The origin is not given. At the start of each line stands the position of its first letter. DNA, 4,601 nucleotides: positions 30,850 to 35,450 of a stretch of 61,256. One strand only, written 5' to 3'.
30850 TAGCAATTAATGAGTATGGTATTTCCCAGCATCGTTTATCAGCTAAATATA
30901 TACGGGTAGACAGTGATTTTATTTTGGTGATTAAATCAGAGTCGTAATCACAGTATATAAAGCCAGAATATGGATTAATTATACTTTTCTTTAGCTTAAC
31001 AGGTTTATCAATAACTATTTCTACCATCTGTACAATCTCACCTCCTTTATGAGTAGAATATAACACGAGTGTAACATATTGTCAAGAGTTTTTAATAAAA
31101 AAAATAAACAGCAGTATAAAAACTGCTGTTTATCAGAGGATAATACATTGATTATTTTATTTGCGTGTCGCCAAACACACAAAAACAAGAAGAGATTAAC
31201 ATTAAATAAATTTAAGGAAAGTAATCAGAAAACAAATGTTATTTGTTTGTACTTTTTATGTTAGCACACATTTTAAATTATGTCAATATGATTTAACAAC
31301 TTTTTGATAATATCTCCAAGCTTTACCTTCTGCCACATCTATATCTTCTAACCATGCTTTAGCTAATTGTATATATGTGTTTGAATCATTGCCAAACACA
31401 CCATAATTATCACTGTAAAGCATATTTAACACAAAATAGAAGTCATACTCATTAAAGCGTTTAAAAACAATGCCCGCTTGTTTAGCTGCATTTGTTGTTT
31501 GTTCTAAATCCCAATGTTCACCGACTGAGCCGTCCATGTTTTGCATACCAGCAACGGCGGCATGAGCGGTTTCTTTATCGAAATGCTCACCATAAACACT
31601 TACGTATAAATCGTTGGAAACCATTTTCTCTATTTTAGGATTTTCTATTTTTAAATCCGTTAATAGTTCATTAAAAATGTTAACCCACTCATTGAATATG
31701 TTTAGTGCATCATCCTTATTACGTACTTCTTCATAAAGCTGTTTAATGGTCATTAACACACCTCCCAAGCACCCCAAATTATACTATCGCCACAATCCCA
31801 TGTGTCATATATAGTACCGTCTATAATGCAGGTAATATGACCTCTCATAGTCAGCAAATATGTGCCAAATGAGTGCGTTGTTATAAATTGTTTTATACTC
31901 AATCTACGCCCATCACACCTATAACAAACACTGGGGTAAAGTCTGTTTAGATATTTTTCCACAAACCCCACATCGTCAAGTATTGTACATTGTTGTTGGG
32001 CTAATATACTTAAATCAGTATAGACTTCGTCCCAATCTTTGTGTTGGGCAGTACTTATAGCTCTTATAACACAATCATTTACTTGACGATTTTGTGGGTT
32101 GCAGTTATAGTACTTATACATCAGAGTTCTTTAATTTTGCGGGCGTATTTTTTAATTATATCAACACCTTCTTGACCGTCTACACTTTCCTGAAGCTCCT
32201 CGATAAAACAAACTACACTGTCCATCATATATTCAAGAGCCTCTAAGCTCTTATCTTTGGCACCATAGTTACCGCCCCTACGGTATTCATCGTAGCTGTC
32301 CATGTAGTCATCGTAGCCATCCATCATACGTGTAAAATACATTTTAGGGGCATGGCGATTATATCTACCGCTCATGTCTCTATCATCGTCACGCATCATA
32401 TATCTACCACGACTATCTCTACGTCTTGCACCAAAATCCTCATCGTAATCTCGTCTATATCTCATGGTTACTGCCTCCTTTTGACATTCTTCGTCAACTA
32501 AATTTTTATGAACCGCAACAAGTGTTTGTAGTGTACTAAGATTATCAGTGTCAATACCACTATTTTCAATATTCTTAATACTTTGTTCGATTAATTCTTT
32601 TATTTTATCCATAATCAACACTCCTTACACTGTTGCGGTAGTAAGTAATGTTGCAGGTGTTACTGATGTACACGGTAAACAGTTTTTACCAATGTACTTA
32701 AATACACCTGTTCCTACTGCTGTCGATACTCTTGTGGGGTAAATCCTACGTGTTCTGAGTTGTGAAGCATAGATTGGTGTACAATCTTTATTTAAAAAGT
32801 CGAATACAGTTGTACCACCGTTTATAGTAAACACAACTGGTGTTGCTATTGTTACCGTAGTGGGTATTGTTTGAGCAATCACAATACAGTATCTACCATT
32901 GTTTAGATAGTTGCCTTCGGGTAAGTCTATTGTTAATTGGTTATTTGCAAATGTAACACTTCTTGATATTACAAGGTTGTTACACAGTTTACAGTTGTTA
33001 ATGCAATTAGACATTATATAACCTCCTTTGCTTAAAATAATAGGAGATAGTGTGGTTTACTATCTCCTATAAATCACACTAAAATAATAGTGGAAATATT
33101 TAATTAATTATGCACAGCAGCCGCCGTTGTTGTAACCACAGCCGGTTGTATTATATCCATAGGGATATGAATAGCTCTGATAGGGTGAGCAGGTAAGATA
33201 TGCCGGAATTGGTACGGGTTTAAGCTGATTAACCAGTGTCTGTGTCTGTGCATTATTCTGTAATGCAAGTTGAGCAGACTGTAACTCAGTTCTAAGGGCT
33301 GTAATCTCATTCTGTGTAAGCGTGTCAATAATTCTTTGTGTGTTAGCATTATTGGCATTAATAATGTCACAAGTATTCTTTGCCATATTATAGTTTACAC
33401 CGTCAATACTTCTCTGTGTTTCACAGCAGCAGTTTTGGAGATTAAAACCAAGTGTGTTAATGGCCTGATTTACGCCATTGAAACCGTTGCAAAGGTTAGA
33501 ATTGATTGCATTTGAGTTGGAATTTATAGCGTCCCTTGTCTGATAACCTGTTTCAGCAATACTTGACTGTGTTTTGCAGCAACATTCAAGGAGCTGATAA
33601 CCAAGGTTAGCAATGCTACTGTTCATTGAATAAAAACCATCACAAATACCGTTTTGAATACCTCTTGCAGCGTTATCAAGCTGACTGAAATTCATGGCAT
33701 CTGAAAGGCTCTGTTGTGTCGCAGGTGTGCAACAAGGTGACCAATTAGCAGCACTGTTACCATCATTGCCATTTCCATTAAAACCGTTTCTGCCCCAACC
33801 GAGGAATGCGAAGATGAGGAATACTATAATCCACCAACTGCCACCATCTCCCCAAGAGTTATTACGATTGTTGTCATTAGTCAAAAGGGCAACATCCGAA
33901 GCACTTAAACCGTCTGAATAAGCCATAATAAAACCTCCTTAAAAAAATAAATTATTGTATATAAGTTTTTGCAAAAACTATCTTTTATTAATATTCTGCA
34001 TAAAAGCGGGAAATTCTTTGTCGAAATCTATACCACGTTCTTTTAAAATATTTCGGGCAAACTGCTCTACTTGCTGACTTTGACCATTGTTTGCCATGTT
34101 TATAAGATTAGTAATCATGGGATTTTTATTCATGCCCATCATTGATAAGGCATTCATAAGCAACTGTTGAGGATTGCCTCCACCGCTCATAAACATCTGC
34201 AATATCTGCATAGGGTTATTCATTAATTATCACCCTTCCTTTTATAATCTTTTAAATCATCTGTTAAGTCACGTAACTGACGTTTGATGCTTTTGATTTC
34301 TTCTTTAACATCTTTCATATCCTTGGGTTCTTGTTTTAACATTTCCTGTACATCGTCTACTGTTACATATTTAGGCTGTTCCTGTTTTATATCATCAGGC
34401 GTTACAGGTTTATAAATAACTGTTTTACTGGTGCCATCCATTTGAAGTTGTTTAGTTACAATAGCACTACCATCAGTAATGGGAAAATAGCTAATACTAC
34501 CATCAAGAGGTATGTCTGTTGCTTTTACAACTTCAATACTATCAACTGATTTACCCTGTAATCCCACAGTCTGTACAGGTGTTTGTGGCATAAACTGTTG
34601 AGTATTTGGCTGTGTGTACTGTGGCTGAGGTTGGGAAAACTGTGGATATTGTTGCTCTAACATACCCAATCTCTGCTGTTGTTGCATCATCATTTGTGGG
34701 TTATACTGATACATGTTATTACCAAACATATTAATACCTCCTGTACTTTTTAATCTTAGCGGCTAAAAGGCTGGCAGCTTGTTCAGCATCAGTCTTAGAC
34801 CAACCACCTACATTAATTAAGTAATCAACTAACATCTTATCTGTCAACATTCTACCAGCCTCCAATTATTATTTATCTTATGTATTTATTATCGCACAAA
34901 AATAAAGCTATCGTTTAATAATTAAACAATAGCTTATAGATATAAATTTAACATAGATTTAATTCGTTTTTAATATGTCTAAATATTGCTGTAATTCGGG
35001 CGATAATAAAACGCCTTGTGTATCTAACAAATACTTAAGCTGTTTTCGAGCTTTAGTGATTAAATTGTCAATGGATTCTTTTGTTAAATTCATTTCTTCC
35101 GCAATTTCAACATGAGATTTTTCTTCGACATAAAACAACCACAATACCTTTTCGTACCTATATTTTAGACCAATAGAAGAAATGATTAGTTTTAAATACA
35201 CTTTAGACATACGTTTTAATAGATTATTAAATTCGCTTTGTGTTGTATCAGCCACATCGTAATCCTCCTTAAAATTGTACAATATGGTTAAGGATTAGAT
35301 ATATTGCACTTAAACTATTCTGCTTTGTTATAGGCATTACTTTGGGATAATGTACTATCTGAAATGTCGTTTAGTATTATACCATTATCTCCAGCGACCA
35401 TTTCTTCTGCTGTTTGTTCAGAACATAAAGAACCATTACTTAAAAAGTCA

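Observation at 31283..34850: Terminator-bracketed cargo operon of eight compositionally extreme proteins with no recognisable phage function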

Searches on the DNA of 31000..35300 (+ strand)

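Call 7: search_dna_similar(query=window:31000-35300:+, collection=phages, mode=distant, max_rows=20)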
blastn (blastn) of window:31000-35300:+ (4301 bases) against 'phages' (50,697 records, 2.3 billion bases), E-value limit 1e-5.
Records with a match: 4; places in all: 4; records where one place covers at least 80% of the query: 0.
Best place of each record, by identity: 80-90% 1; 60-80% 3.
By first word of the organism name: Bacteriophage 2; bajarodcaudo 1; Dulem 1.
By host as written in the record: - 3; Varecia variegata 1.
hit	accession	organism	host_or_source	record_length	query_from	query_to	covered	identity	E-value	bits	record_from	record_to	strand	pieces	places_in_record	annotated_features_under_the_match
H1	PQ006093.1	bajarodcaudo virus 2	Neotoma bryanti feces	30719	2199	2496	7%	69.6%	2e-24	123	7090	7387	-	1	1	hypothetical protein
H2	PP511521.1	Dulem virus 36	Varecia variegata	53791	2294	2495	5%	68.8%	1e-7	66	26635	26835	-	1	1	hypothetical protein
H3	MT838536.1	Bacteriophage sp.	human fecal samples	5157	2347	2472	3%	71.7%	5e-6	62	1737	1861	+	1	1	record has no annotation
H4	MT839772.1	Bacteriophage sp.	human fecal samples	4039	2364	2436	2%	82.4%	4e-7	65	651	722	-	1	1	record has no annotation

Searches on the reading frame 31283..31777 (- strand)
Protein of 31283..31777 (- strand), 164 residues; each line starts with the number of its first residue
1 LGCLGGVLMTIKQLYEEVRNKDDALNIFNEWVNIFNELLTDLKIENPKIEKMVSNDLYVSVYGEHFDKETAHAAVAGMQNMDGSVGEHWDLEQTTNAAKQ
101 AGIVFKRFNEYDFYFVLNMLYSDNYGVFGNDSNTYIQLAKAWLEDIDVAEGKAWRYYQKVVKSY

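Call 3: search_protein_families(library=pfam, max_evalue=0.1, proteins=[window:31283-31777:-])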
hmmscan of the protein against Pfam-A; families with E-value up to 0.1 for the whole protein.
window:31283-31777:- (164 aa): 1 family
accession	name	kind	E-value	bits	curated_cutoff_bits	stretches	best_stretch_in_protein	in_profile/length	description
PF25223.1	DUF7841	-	2e-29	102.6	25.2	1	52-158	4-114/114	Domain of unknown function (DUF7841)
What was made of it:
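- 31283..31753 (-): g8, 156 aa, with a DUF7841 domain. Pfam DUF7841 at 2e-29 (call 3).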

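Call 4: search_protein_families(library=phrogs, max_evalue=0.01, proteins=[window:31283-31777:-])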
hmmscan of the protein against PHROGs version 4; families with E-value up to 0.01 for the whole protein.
window:31283-31777:- (164 aa): 1 family
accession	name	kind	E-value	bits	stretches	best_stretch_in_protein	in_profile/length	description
phrog_38431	-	unknown function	0.00012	23.5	1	57-161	17-132/144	-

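Call 15: search_protein_families(library=ncbifam, max_evalue=0.1, proteins=[window:31283-31777:-])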
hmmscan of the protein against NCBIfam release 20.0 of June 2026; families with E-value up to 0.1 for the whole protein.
window:31283-31777:- (164 aa): 0 families

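Call 55: search_protein_families(library=padloc, max_evalue=0.01, proteins=[window:31283-31777:-])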
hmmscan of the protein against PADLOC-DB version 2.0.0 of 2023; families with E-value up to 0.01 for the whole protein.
window:31283-31777:- (164 aa): 0 families

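Call 76: search_solved_structures(query=A9, max_evalue=10)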
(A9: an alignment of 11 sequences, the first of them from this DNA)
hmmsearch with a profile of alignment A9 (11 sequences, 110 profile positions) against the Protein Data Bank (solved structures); distinct sequences matched with E-value up to 10: 1.
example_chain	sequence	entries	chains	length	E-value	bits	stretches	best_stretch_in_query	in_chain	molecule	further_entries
5b1r_A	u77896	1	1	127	0.64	13.5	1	74-105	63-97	B-cell differentiation antigen CD72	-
